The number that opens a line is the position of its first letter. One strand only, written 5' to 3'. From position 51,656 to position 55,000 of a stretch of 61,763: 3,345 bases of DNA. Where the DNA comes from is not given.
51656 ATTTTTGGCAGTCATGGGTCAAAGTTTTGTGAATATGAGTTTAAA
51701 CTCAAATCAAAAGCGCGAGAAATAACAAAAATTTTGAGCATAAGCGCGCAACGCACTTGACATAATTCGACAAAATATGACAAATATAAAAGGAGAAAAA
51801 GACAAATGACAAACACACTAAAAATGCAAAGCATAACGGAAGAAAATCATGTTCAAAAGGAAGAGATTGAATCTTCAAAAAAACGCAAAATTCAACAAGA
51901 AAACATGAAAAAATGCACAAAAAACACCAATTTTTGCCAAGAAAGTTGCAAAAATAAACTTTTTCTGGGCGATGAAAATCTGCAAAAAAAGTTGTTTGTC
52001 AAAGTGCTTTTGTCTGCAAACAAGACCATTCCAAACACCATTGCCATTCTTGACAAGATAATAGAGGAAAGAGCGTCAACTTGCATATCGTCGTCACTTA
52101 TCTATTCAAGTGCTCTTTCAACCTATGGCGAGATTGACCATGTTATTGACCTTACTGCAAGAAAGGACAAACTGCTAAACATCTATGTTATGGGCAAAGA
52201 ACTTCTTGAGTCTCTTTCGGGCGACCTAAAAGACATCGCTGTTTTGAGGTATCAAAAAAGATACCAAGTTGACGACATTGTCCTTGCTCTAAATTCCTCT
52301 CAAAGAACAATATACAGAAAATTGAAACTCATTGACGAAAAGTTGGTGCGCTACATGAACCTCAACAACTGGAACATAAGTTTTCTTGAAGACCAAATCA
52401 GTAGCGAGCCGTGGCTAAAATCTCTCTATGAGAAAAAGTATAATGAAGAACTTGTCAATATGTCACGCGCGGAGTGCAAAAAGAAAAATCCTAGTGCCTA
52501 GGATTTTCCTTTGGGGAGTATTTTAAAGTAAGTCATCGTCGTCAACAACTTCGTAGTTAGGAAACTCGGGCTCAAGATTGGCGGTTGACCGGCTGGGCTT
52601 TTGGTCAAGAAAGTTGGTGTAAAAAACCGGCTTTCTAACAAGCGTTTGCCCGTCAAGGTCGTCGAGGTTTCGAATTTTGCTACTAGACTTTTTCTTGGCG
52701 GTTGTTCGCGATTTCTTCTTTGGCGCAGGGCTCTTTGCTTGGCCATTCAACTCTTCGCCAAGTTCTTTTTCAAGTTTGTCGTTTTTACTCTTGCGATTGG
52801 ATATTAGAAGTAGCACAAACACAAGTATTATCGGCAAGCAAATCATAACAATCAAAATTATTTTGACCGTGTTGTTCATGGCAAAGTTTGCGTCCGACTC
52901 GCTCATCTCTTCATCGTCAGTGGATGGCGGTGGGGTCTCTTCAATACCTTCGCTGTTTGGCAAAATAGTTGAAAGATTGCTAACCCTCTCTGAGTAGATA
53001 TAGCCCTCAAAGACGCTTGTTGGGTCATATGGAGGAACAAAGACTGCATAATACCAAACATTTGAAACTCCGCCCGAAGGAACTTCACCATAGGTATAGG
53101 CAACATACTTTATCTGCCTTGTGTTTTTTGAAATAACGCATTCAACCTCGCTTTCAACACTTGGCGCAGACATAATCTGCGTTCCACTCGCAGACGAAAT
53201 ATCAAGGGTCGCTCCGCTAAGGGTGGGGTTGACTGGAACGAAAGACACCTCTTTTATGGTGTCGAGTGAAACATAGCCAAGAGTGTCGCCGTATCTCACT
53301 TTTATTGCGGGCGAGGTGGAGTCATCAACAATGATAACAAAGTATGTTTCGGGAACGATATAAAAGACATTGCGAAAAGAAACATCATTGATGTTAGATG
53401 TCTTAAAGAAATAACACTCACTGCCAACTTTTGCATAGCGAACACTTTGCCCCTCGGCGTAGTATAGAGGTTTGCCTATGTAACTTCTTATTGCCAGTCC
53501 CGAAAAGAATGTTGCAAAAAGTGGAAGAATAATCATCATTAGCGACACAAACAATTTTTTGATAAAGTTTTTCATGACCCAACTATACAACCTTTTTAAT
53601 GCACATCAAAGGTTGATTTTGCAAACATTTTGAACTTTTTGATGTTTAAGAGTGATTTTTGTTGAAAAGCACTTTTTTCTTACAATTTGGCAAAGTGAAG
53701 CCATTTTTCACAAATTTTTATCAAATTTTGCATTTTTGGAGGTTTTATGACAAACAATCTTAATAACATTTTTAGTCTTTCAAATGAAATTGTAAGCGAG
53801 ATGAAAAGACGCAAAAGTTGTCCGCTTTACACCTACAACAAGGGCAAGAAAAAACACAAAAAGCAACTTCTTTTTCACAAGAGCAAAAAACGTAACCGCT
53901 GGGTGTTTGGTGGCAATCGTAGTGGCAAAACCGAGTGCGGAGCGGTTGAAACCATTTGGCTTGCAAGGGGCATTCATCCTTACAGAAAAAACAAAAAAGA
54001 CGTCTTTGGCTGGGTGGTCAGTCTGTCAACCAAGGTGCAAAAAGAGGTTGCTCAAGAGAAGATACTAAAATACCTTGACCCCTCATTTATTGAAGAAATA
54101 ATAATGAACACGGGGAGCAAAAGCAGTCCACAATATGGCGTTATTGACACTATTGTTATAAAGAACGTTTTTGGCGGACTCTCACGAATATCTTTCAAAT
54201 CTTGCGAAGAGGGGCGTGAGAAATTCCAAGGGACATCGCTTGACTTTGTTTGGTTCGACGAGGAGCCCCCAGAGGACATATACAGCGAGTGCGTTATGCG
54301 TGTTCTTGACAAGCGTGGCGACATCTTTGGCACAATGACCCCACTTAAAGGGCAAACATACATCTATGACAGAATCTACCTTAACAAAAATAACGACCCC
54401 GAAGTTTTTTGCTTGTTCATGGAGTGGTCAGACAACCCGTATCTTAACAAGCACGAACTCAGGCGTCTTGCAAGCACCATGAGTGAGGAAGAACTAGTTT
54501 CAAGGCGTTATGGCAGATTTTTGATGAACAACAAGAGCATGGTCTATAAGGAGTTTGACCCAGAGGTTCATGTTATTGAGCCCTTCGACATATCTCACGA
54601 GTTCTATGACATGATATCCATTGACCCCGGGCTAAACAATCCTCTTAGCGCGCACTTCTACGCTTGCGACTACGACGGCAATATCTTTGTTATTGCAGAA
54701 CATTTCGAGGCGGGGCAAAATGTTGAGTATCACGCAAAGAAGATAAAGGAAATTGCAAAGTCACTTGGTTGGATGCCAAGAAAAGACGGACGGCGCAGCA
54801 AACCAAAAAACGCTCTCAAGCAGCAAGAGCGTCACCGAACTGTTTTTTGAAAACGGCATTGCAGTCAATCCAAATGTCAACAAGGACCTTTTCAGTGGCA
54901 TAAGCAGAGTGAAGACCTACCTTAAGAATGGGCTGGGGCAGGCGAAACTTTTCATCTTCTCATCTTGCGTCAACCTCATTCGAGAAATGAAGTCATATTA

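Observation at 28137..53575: Candidate surface-megaprotein system: giant gene coupled to an SH3b/TM protein and an M16 peptidase, flanked by a paralogous SH3b/TM protein and an HTH regulator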

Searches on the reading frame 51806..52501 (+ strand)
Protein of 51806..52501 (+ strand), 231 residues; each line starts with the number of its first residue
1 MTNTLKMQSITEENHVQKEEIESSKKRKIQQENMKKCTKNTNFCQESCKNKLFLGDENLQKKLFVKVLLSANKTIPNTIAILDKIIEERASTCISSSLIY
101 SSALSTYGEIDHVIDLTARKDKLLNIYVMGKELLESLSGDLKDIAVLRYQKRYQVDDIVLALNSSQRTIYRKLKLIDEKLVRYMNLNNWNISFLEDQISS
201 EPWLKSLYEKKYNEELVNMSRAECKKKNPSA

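Call 7: search_protein_families(library=pfam, proteins=[window:51806-52501:+], max_evalue=0.01)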
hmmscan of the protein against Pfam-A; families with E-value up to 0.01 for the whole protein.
window:51806-52501:+ (231 aa): 1 family
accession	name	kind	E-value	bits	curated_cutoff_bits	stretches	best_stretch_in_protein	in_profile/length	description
PF07638.17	Sigma70_ECF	-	0.0051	17.2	21.1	0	120-184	120-183/185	ECF sigma factor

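Call 10: search_protein_families(library=phrogs, proteins=[window:51806-52501:+], max_evalue=0.01)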
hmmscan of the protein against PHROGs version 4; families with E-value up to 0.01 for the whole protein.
window:51806-52501:+ (231 aa): 1 family
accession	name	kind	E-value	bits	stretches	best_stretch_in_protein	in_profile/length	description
phrog_36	-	transcription regulation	2e-05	25.3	1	26-184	9-187/220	transcriptional regulator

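Call 37: search_protein_families(library=ncbifam, proteins=[window:51806-52501:+], max_evalue=0.01)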
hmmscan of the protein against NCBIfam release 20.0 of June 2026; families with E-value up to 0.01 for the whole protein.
window:51806-52501:+ (231 aa): 1 family
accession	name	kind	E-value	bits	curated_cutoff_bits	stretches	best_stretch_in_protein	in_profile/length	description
TIGR02937.1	sigma70-ECF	superfamily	0.0047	16.6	42.9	1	132-183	113-164/165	sigma-70 family RNA polymerase sigma factor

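Call 81: search_protein_families(library=padloc, proteins=[window:51806-52501:+], max_evalue=0.01)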
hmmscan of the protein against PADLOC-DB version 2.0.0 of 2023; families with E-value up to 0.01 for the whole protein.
window:51806-52501:+ (231 aa): 0 families

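Call 110: search_solved_structures(query=A7, max_evalue=1)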
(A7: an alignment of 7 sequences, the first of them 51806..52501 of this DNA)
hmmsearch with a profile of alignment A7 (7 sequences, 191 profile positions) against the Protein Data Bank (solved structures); distinct sequences matched with E-value up to 1: 24.
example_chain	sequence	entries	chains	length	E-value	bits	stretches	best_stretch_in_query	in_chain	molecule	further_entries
8x6g_H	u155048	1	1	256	6.5e-05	25.7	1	80-145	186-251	RNA polymerase sigma factor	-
1l0o_C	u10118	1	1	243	8.4e-05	25.3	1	92-144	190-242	sigma factor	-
8jzt_A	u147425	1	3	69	0.00026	23.7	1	96-147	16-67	RNA polymerase sigma factor SigF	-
8qae_A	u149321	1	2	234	0.00028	23.6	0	140-175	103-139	sc-apCC-6-SLLA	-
9n9q_C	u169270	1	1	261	0.0012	21.6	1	101-143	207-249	RpoE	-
1s7o_A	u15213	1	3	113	0.0013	21.5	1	100-167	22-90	Hypothetical UPF0122 protein SPy1201/SpyM3_0842/SPs1042/spyM18_1152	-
2lvs_A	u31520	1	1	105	0.0067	19.1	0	103-139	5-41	Putative uncharacterized protein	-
3hug_A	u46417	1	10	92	0.023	17.3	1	91-152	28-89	RNA polymerase sigma factor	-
1fse_A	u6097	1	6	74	0.042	16.5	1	101-146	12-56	GERE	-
1xsv_A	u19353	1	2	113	0.053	16.2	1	100-167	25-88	Hypothetical UPF0122 protein SAV1236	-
6jhe_A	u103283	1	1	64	0.055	16.1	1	96-143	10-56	ECF RNA polymerase sigma factor SigW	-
2x48_A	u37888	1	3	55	0.076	15.7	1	116-138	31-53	CAG38821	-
6dv9_F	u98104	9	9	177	0.094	15.3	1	91-151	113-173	ECF RNA polymerase sigma factor SigL | RNA polymerase sigma factor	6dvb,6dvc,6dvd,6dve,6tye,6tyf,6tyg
7bhy_A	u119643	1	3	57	0.13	14.9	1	107-144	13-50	Deoxyribonucleoside regulator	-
7f0r_F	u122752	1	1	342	0.23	14.1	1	94-158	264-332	RNA polymerase sigma factor RpoS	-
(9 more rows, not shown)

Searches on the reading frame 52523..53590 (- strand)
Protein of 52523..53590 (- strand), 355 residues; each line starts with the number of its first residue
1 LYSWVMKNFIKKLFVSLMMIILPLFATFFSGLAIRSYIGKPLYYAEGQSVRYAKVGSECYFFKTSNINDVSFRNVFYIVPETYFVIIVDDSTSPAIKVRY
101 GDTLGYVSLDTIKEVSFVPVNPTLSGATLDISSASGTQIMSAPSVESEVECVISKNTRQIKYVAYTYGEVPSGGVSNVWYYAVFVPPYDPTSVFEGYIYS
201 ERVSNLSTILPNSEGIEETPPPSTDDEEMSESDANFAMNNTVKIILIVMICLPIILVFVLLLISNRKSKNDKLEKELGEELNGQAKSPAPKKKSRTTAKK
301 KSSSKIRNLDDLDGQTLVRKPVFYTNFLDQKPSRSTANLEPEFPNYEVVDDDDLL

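Call 7: search_protein_families(library=pfam, proteins=[window:52523-53590:-], max_evalue=0.01)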
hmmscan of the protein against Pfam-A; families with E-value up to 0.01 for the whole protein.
window:52523-53590:- (355 aa): 0 families

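Call 10: search_protein_families(library=phrogs, proteins=[window:52523-53590:-], max_evalue=0.01)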
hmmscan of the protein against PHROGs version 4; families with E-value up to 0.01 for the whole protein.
window:52523-53590:- (355 aa): 0 families

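Call 37: search_protein_families(library=ncbifam, proteins=[window:52523-53590:-], max_evalue=0.01)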
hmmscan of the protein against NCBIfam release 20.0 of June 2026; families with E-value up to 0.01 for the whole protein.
window:52523-53590:- (355 aa): 2 families
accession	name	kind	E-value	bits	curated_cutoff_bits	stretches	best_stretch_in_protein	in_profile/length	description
NF042931.1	SAG1386_EF1546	equivalog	0.00028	21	80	1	225-303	11-93/158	SAG1386/EF1546 family surface-associated protein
NF006283.1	PRK08455.1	equivalog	0.0048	16.6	187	1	227-306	4-83/182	flagellar basal body-associated protein FliL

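Call 39: find_related_loci(query=window:52523-53590:-, collection=viral_contigs, flank=10000)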
Query window:52523-53590:- (355 aa) in viral_contigs; peptide patterns used: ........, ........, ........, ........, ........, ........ (x = any residue, [..] = any of these).
50 stretches matched a pattern, but none encodes a relative of the query by tblastn (E <= 1e-3).

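Call 50: search_solved_structures(query=A3, max_evalue=1)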
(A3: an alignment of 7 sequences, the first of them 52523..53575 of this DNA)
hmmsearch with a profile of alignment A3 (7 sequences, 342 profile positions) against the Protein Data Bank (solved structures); distinct sequences matched with E-value up to 1: 2.
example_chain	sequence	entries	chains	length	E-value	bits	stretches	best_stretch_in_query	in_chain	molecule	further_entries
6bim_A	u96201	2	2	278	0.09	14.9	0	71-109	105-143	Clan CA, family C40, NlpC/P60 superfamily cysteine peptidase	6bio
6biq_A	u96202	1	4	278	0.1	14.8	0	71-109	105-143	Clan CA, family C40, NlpC/P60 superfamily cysteine peptidase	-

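Call 81: search_protein_families(library=padloc, proteins=[window:52523-53590:-], max_evalue=0.01)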
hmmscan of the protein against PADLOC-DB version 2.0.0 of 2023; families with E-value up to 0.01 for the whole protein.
window:52523-53590:- (355 aa): 0 families

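Call 107: search_protein_families(library=pfam, alignment_id=A3, max_evalue=0.05)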
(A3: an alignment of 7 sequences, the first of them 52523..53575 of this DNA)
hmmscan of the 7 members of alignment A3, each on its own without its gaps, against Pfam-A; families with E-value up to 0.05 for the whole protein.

A. member 1, window:52523-53575:- (350 aa): 0 families

B. families by the number of members that match (of 7 scanned): 7 families
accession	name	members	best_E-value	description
PF08239.17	SH3_3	2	4.2e-05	Bacterial SH3 domain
PF13800.11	Sigma_reg_N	1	0.0054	Sigma factor regulator N-terminal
PF10317.15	7TM_GPCR_Srd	1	0.0079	Serpentine type 7TM GPCR chemoreceptor Srd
PF19762.4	DUF6249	1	0.0095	Domain of unknown function (DUF6249)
PF25184.1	YxzE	1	0.01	YxzE-like putative bacteriocin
PF22571.1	LiaI-LiaF-TM_PspC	1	0.014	PspC transmembrane region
PF19330.4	DNER_C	1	0.039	Delta and Notch-like EGF-related receptor C-terminus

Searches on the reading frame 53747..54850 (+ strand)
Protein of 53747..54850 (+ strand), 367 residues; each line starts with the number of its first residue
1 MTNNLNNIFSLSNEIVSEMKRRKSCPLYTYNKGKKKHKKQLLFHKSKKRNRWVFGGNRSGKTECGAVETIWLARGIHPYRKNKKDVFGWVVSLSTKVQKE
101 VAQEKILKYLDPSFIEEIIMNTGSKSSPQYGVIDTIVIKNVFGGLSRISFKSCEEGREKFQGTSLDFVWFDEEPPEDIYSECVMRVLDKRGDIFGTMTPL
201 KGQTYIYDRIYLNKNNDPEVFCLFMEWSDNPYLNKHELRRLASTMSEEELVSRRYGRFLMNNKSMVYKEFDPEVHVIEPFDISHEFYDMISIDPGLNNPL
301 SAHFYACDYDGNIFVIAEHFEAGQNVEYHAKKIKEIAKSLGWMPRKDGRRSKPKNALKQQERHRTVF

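Call 7: search_protein_families(library=pfam, proteins=[window:53747-54850:+], max_evalue=0.01)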
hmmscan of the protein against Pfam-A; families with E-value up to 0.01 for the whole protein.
window:53747-54850:+ (367 aa): 1 family
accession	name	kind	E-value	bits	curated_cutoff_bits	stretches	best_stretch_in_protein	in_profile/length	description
PF03237.21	Terminase_6N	-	8.8e-13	48.8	22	1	55-266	4-207/215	Terminase large subunit, T4likevirus-type, N-terminal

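Call 10: search_protein_families(library=phrogs, proteins=[window:53747-54850:+], max_evalue=0.01)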
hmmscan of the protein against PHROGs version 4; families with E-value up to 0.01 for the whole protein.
window:53747-54850:+ (367 aa): 4 families
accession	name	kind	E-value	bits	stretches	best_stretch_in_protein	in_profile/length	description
phrog_31467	-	unknown function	2.2e-20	74.2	1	15-235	15-255/261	-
phrog_2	-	head and packaging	5.2e-19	69.5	1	35-342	265-525/807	terminase large subunit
phrog_979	-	head and packaging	0.0012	18.6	0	15-68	133-186/642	terminase large subunit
phrog_5653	-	head and packaging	0.003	18.3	0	263-337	7-83/199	terminase large subunit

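Call 37: search_protein_families(library=ncbifam, proteins=[window:53747-54850:+], max_evalue=0.01)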
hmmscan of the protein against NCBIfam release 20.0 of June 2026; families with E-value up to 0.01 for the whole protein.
window:53747-54850:+ (367 aa): 0 families

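Call 40: find_related_loci(query=window:53747-54850:+, collection=viral_contigs, flank=10000)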
Query window:53747-54850:+ (367 aa) in viral_contigs; peptide patterns used: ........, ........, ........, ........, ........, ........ (x = any residue, [..] = any of these).
305 stretches matched a pattern; 300 encode a relative of the query (tblastn E <= 1e-3); the best 80 are kept; 80 distinct loci.
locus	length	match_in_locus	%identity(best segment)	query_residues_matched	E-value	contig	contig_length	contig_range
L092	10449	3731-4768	81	3-349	0e+0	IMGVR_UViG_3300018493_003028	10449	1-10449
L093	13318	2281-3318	81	3-349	0e+0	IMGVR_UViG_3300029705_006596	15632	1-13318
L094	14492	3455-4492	82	4-349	0e+0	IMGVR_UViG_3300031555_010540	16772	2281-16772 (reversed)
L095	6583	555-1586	78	1-348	0e+0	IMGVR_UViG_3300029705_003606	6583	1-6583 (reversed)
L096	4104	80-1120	80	2-349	0e+0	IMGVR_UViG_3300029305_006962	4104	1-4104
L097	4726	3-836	84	72-349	9e-169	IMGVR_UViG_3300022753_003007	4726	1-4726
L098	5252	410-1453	64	14-361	1e-154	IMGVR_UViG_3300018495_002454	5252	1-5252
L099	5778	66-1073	64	13-348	3e-151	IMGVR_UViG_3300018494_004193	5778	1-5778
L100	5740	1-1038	63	5-349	7e-151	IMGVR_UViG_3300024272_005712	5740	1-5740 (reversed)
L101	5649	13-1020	65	14-349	5e-151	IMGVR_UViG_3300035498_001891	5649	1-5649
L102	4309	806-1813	64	13-348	1e-153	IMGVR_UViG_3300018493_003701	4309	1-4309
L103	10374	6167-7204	63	5-349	8e-150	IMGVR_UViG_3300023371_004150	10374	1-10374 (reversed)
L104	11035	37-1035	64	15-349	2e-149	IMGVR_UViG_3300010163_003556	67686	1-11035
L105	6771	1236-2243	65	14-349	3e-149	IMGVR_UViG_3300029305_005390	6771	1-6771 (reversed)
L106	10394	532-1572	63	15-360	7e-149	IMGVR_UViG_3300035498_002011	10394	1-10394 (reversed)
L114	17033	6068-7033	64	27-348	8e-143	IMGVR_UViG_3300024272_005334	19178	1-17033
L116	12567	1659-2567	68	20-323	4e-139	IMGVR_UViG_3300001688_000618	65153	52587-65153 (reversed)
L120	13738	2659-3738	58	1-360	3e-139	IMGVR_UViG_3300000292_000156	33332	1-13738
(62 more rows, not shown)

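Call 58: search_protein_families(library=phrogs, proteins=[L093:9288-10793:+, L093:10805-13222:+, L114:12777-14174:+], max_evalue=0.01)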
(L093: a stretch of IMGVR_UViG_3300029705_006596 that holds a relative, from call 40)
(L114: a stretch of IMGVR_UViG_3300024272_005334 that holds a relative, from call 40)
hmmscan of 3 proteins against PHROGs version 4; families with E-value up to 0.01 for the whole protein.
L093:9288-10793:+ (501 aa): 3 families
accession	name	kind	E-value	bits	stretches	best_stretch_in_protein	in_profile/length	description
phrog_3287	-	head and packaging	1.1e-11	45.3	1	192-310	170-299/524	virion structural protein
phrog_578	-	connector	0.0013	18.3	1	103-310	109-280/486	head closure Hc3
phrog_511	-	head and packaging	0.0031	16.9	0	271-331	650-712/862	internal virion protein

L093:10805-13222:+ (805 aa): 2 families
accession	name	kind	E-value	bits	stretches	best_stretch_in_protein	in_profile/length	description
phrog_5302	-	tail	1.6e-30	107.2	1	371-801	129-544/548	tail protein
phrog_13914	-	unknown function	8.3e-25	88.5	1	407-669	61-304/448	-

L114:12777-14174:+ (465 aa): 0 families

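Call 59: search_protein_families(library=pfam, proteins=[L093:9288-10793:+, L093:10805-13222:+, L114:12777-14174:+, L092:2504-3523:-, L092:1829-2509:+, L116:563-1543:-, L120:1667-2623:-], max_evalue=0.05)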
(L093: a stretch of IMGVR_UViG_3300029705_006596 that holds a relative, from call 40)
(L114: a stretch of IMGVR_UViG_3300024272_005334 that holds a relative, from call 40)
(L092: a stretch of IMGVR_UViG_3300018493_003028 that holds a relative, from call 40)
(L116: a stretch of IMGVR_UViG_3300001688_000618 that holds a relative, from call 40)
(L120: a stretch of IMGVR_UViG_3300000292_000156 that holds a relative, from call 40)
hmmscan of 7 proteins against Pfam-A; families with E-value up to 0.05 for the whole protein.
L093:9288-10793:+ (501 aa): 0 families

L093:10805-13222:+ (805 aa): 0 families

L114:12777-14174:+ (465 aa): 0 families

L092:2504-3523:- (339 aa): 2 families
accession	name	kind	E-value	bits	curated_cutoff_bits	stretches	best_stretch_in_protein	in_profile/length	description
PF19762.4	DUF6249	-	0.0095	16.3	33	1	239-291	4-57/104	Domain of unknown function (DUF6249)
PF19330.4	DNER_C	-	0.039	14.6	27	0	239-263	10-34/105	Delta and Notch-like EGF-related receptor C-terminus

L092:1829-2509:+ (226 aa): 5 families
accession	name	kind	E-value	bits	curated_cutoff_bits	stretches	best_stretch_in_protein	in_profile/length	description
PF08281.18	Sigma70_r4_2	-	0.00014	21.9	25.7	1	130-175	3-48/54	Sigma-70, region 4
PF04545.22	Sigma70_r4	-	0.00035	20.5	24.1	1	134-181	1-48/50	Sigma-70, region 4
PF13384.12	HTH_23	-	0.007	16.6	24.6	1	141-172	4-36/50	Homeodomain-like domain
PF07638.17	Sigma70_ECF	-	0.015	15.7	21.1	1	118-180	117-178/185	ECF sigma factor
PF02796.21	HTH_7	-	0.042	14.4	23.8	0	156-176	24-44/45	Helix-turn-helix domain of resolvase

L116:563-1543:- (326 aa): 1 family
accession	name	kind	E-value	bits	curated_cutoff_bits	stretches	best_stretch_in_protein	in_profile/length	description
PF10317.15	7TM_GPCR_Srd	-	0.0079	15.9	22.8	0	7-85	100-177/292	Serpentine type 7TM GPCR chemoreceptor Srd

L120:1667-2623:- (318 aa): 0 families
